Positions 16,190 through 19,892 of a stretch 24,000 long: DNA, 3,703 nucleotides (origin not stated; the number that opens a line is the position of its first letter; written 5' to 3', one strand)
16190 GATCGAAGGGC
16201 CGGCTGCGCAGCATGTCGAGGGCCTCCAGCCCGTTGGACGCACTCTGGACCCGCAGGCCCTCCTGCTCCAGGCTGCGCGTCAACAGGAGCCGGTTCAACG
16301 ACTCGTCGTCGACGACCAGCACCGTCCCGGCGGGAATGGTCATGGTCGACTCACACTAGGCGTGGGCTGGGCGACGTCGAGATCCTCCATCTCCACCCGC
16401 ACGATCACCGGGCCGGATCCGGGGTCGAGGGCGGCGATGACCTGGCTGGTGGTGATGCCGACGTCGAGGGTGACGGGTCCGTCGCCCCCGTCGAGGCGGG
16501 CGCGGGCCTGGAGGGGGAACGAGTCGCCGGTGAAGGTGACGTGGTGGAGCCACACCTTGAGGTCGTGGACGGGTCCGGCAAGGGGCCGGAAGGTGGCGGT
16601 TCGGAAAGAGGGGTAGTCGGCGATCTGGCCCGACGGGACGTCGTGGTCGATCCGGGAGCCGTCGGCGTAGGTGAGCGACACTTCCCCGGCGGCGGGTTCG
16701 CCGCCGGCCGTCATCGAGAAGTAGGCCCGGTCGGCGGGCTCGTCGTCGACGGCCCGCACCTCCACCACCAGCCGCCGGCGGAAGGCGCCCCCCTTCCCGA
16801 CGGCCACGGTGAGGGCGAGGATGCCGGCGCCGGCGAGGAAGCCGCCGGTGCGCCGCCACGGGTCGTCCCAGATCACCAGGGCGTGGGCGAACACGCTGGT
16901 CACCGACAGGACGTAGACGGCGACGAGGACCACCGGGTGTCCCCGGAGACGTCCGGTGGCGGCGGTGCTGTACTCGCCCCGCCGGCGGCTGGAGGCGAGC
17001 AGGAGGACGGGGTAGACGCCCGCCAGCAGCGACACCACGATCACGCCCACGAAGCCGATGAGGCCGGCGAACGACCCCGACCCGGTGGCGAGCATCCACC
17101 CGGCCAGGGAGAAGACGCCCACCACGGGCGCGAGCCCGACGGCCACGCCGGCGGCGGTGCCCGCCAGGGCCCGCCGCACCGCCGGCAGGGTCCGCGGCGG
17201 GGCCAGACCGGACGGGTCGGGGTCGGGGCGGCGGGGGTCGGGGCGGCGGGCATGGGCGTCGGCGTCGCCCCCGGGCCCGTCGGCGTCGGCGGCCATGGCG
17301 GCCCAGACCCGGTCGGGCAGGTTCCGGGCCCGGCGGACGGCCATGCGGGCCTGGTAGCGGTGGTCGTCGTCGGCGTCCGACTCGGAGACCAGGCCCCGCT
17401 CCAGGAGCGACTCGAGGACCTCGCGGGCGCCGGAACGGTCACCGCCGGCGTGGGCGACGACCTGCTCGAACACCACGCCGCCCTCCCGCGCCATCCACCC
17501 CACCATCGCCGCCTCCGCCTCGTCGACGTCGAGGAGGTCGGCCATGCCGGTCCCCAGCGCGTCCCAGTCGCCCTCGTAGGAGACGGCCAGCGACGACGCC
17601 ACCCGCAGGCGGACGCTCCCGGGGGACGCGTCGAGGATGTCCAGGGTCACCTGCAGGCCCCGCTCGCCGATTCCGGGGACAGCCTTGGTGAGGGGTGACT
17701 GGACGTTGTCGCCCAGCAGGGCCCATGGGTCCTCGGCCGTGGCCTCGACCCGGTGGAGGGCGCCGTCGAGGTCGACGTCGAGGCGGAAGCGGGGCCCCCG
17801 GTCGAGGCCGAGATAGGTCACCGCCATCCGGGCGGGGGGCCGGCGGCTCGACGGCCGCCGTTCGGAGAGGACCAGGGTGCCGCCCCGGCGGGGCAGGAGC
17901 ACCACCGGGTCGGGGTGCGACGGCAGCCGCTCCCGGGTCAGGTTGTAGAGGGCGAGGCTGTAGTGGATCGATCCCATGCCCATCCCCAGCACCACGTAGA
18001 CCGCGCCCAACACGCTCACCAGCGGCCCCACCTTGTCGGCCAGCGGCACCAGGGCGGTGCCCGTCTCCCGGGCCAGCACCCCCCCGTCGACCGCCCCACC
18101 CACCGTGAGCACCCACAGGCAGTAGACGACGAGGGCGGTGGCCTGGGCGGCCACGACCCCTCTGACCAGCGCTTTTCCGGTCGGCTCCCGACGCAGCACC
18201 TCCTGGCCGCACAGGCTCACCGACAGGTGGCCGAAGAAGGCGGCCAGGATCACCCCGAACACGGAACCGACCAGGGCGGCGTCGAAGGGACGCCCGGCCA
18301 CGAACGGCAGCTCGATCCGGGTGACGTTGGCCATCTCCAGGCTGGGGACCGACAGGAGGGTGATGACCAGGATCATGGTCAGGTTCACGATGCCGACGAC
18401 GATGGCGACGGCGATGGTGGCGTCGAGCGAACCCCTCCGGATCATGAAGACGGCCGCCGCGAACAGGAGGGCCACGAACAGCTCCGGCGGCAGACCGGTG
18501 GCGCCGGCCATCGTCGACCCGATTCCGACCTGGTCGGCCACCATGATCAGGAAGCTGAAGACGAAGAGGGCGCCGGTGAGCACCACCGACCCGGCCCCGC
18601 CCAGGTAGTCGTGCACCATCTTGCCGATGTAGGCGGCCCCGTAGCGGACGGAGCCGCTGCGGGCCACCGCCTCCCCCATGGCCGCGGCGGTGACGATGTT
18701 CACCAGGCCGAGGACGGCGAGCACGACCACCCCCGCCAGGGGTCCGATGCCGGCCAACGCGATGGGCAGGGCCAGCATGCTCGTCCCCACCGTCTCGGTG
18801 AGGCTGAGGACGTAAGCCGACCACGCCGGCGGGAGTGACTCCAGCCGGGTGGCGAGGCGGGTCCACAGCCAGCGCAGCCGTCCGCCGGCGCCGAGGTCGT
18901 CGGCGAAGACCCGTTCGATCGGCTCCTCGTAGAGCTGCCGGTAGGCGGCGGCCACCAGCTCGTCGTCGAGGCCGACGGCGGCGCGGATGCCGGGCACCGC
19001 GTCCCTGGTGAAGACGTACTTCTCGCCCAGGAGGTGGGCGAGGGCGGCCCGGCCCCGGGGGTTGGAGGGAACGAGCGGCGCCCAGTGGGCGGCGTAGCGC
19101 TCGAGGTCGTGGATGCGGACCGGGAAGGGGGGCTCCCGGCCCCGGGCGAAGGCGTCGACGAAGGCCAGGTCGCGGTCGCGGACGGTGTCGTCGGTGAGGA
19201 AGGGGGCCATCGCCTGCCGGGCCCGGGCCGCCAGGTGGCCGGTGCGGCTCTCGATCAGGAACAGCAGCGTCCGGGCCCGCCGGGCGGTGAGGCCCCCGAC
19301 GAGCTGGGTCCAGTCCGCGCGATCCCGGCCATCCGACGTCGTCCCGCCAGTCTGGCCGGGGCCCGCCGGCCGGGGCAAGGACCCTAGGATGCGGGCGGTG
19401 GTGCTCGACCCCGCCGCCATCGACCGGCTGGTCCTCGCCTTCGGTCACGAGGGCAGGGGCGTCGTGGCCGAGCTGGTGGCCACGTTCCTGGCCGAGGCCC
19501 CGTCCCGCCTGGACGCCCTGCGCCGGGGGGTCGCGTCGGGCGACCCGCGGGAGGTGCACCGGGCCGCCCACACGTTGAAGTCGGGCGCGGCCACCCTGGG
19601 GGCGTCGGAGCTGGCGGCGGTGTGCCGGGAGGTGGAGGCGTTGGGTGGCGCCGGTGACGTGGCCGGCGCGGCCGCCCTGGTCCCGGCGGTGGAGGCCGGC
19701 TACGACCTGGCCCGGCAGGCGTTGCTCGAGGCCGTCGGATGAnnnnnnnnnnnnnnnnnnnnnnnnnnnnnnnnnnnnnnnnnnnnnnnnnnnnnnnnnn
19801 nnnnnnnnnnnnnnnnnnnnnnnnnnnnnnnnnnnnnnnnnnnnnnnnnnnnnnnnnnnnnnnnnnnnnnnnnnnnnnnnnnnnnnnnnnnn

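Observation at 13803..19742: Candidate uncharacterised signalling module: orphan Hpt facing a transporter-fold giant / REC / MinD-ParA / lipoprotein operon with no histidine kinase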

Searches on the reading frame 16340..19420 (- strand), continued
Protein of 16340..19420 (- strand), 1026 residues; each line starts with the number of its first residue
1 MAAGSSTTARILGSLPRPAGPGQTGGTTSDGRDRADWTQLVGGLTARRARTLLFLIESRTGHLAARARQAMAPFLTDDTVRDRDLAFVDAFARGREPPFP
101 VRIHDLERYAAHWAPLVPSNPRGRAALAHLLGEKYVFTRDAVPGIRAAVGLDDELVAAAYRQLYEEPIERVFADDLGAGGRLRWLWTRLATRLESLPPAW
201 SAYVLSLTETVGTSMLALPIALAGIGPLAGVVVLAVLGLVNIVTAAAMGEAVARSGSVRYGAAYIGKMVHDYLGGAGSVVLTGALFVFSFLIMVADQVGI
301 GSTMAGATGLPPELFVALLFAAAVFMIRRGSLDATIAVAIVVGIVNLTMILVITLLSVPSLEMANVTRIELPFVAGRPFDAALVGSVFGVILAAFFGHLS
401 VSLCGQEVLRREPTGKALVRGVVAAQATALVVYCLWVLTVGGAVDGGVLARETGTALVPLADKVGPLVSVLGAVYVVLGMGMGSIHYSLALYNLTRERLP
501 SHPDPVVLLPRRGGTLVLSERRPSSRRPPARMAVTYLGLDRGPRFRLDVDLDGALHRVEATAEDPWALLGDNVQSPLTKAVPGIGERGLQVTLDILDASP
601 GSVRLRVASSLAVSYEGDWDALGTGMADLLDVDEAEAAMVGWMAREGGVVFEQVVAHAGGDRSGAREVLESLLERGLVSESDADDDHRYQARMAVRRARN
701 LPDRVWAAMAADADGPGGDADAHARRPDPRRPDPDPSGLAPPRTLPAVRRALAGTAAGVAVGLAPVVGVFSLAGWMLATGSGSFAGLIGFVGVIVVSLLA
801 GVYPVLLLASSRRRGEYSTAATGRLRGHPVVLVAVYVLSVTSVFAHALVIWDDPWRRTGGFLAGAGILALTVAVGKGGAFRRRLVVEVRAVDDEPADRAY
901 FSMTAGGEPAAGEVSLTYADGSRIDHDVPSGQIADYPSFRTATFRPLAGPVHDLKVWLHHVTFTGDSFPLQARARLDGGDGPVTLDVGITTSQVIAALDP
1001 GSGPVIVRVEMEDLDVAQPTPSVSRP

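Call 86: search_protein_families(library=pfam, proteins=[L050:12463-14586:+, L081:4626-6701:+, L058:7816-9930:+, L075:14688-15050:+, L067:696-1043:+, L070:6696-7043:+, L061:14791-15501:-], max_evalue=0.01)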
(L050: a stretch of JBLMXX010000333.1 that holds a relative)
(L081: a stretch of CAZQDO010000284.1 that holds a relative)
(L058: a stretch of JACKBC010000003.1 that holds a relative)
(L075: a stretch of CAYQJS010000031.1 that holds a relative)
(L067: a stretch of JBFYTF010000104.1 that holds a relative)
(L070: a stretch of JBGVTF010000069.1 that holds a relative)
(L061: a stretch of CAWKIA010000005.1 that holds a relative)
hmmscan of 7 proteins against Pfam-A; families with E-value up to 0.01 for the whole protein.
L050:12463-14586:+ (708 aa): 4 families
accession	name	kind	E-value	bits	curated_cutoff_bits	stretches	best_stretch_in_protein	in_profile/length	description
PF24391.1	HD-CE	-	2.5e-16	60.6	27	1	154-317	3-229/263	HD-CE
PF01966.28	HD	-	1.1e-06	29.3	22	1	160-271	2-113/116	HD domain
PF21447.3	Ppx-GppA_III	-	1.4e-05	25.5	27.3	1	162-276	19-137/177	Ppx/GppA phosphatase, domain III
PF01978.25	TrmB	-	6.6e-05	23.1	25.6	1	48-102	4-58/68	Sugar-specific transcriptional regulator TrmB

L081:4626-6701:+ (692 aa): 5 families
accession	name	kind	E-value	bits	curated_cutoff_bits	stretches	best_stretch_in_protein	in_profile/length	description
PF24391.1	HD-CE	-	4.9e-15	56.4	27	1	132-290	3-224/263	HD-CE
PF01966.28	HD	-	1e-06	29.4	22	1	140-250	4-114/116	HD domain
PF25212.1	HVO_A0114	-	2.9e-06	27.4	27.6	1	31-84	24-77/84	HVO_A0114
PF21447.3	Ppx-GppA_III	-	0.00078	19.8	27.3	1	160-256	45-139/177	Ppx/GppA phosphatase, domain III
PF19121.6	DUF5805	-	0.0056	17.5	28.5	0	30-76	14-61/67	Family of unknown function (DUF5805)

L058:7816-9930:+ (705 aa): 3 families
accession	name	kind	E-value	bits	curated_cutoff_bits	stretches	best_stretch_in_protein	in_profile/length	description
PF24391.1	HD-CE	-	6.1e-12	46.2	27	1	128-253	2-192/263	HD-CE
PF01966.28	HD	-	5.6e-08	33.5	22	1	137-248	4-115/116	HD domain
PF21447.3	Ppx-GppA_III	-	2.9e-06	27.7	27.3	1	147-249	29-135/177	Ppx/GppA phosphatase, domain III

L075:14688-15050:+ (121 aa): 0 families

L067:696-1043:+ (116 aa): 1 family
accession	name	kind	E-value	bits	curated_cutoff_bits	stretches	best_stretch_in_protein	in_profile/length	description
PF22168.2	DIP2311-like_C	-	0.0074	17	27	0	66-92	36-62/63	Transcriptional regulator DIP2311-like, C-terminal domain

L070:6696-7043:+ (116 aa): 7 families
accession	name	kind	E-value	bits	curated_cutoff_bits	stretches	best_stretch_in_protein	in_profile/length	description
PF09339.16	HTH_IclR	-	2e-06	27.9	22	1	41-81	8-49/52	IclR helix-turn-helix domain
PF09012.17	FeoC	-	4.2e-05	24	21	1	39-81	3-45/69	FeoC like transcriptional regulator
PF08100.18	Dimerisation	-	0.00022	21.4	25.6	1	43-92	32-82/93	O-methyltransferase dimerisation domain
PF12802.13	MarR_2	-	0.001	19.6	27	1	39-80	8-50/61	MarR family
PF05331.17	DUF742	-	0.0029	17.9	27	1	31-82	38-87/114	Protein of unknown function (DUF742)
PF03965.22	Penicillinase_R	-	0.0042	17.8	22.6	1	39-93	6-64/115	Penicillinase repressor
PF13463.12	HTH_27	-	0.0055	17.4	22.2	1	41-94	8-62/68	Winged helix DNA-binding domain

L061:14791-15501:- (237 aa): 15 families
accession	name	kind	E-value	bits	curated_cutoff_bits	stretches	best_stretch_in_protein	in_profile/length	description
PF01614.24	IclR_C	-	6.4e-18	65.3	24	1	125-234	5-115/174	Bacterial transcriptional regulator IclR C-terminal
PF09339.16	HTH_IclR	-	1.5e-15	57.1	22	1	54-104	1-51/52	IclR helix-turn-helix domain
PF25213.1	HVO_A0261_N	-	2.8e-08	34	35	1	56-112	11-63/86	HVO_A0261 N-terminal domain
PF12802.13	MarR_2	-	3.1e-07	30.9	27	1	60-106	9-55/61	MarR family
PF13412.12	HTH_24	-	2.8e-06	27.2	21.9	1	62-102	9-48/48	Winged helix-turn-helix DNA-binding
PF01978.25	TrmB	-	0.00017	21.8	25.6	1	70-107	21-58/68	Sugar-specific transcriptional regulator TrmB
PF13545.12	HTH_Crp_2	-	0.00023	21.5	27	1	70-103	21-54/70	Crp-like helix-turn-helix domain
PF08279.18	HTH_11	-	0.00031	21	25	1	57-96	1-40/55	HTH domain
PF01047.28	MarR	-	0.00038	20.7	24.6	1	70-106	16-52/59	MarR family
PF13463.12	HTH_27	-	0.0011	19.6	22.2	1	60-112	7-64/68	Winged helix DNA-binding domain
PF08100.18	Dimerisation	-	0.0013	18.9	25.6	1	59-112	28-83/93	O-methyltransferase dimerisation domain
PF02082.26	Rrf2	-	0.0019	18.8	30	1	60-103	10-55/132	Iron-dependent Transcriptional regulator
PF13730.12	HTH_36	-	0.0023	18.1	25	1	73-101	27-55/55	Helix-turn-helix domain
PF24033.1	DUF7342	-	0.0035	17.8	31.6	1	59-119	8-67/150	Family of unknown function (DUF7342)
PF00392.27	GntR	-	0.0054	16.8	27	0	70-110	22-63/64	Bacterial regulatory proteins, gntR family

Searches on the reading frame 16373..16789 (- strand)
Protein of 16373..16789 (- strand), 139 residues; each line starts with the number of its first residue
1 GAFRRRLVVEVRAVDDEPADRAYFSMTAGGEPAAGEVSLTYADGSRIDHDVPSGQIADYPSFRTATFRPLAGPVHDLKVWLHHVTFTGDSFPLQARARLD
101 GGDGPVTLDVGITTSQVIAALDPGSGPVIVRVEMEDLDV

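Call 56: search_solved_structures(query=A5, max_evalue=10)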
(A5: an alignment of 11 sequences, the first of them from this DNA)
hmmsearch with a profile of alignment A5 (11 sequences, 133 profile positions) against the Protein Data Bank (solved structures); distinct sequences matched with E-value up to 10: 0.

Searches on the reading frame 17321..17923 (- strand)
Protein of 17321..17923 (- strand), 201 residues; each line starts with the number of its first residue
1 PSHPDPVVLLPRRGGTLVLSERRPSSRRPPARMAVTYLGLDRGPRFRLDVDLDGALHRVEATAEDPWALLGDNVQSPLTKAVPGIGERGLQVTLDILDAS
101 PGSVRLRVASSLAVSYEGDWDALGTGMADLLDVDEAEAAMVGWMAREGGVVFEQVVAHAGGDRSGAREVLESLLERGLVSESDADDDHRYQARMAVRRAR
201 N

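Call 57: search_solved_structures(query=A6, max_evalue=10)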
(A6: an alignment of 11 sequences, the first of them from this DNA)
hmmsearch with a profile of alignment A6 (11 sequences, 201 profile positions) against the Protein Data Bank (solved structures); distinct sequences matched with E-value up to 10: 15.
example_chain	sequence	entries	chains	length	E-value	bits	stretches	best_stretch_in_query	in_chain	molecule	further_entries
3bpv_A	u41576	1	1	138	0.0026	20.5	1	130-197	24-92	Transcriptional regulator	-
3bpx_A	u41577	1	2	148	0.003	20.3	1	130-197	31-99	Transcriptional regulator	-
7fby_A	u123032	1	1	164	0.07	15.8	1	131-181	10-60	Transcriptional regulatory protein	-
9w4v_A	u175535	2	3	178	0.079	15.7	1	131-181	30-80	Uncharacterized HTH-type transcriptional regulator PH0140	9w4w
2oqg_A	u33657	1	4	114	0.11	15.2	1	126-195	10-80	Possible transcriptional regulator, ArsR family protein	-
9sra_BQ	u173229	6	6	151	0.24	14.1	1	164-197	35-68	Large ribosomal subunit protein eL19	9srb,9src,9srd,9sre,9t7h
2qz8_A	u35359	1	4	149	0.29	13.8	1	132-183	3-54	Probable transcriptional regulatory protein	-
4v4n_AQ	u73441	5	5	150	0.53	13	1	164-196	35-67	50S ribosomal protein L19E | Large ribosomal subunit protein eL19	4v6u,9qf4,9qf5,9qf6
8xt8_A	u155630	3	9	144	0.54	12.9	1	132-192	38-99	MarR family transcriptional regulator | MarR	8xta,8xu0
8xt8_B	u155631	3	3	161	0.66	12.7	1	132-192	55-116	MarR family transcriptional regulator | MarR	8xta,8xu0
3i71_A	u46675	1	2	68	0.92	12.2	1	136-181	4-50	Ethanolamine utilization protein eutK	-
2eth_A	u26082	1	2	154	1.1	12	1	152-196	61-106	transcriptional regulator, putative, Mar family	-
1ft9_A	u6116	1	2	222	1.2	11.8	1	150-181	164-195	CARBON MONOXIDE OXIDATION SYSTEM TRANSCRIPTION REGULATOR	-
6j05_A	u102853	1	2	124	1.2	11.8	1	152-196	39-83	Transcriptional regulator ArsR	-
1i1g_A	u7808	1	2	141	1.2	11.8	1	145-187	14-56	TRANSCRIPTIONAL REGULATOR LRPA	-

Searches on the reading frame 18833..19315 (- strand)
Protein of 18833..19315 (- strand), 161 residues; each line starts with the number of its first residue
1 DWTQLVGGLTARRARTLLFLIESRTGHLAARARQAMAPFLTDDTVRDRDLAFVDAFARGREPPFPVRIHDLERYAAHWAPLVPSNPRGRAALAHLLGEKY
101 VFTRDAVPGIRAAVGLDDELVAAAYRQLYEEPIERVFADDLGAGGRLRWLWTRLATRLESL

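Call 55: search_solved_structures(query=A4, max_evalue=10)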
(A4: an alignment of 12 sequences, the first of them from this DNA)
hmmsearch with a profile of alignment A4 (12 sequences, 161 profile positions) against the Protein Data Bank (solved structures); distinct sequences matched with E-value up to 10: 0.

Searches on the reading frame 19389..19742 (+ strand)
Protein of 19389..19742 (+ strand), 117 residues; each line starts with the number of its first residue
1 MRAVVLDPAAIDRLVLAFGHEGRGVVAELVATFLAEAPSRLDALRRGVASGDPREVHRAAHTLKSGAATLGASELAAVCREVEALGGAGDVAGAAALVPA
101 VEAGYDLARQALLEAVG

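Call 3: search_protein_families(library=pfam, proteins=[window:19389-19742:+], max_evalue=0.01)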
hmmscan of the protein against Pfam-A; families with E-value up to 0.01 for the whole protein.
window:19389-19742:+ (117 aa): 1 family
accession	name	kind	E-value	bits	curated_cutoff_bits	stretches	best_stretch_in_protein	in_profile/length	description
PF01627.28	Hpt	-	9.9e-18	64.6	24.6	1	28-110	1-83/84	Hpt domain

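Call 4: search_protein_families(library=ncbifam, proteins=[window:19389-19742:+], max_evalue=0.01)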
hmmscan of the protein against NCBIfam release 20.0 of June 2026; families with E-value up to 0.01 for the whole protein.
window:19389-19742:+ (117 aa): 3 families
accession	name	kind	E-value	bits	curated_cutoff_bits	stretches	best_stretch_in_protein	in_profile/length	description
TIGR02956.1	TMAO_torS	equivalog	4.4e-08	31.7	676.5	1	22-112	876-964/967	TMAO reductase system sensor histidine kinase/response regulator TorS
NF008543.0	PRK11466.1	equivalog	2.3e-05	22.4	982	1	22-84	821-883/914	TMAO reductase system sensor histidine kinase/response regulator TorS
NF041948.1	Phrelay_LuxU_Vib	equivalog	2.4e-05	24.7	140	1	5-87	3-82/110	quorum-sensing phosphorelay protein LuxU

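Call 65: search_protein_families(library=padloc, proteins=[window:19389-19742:+], max_evalue=0.001)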
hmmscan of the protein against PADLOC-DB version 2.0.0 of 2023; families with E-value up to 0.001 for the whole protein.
window:19389-19742:+ (117 aa): 0 families
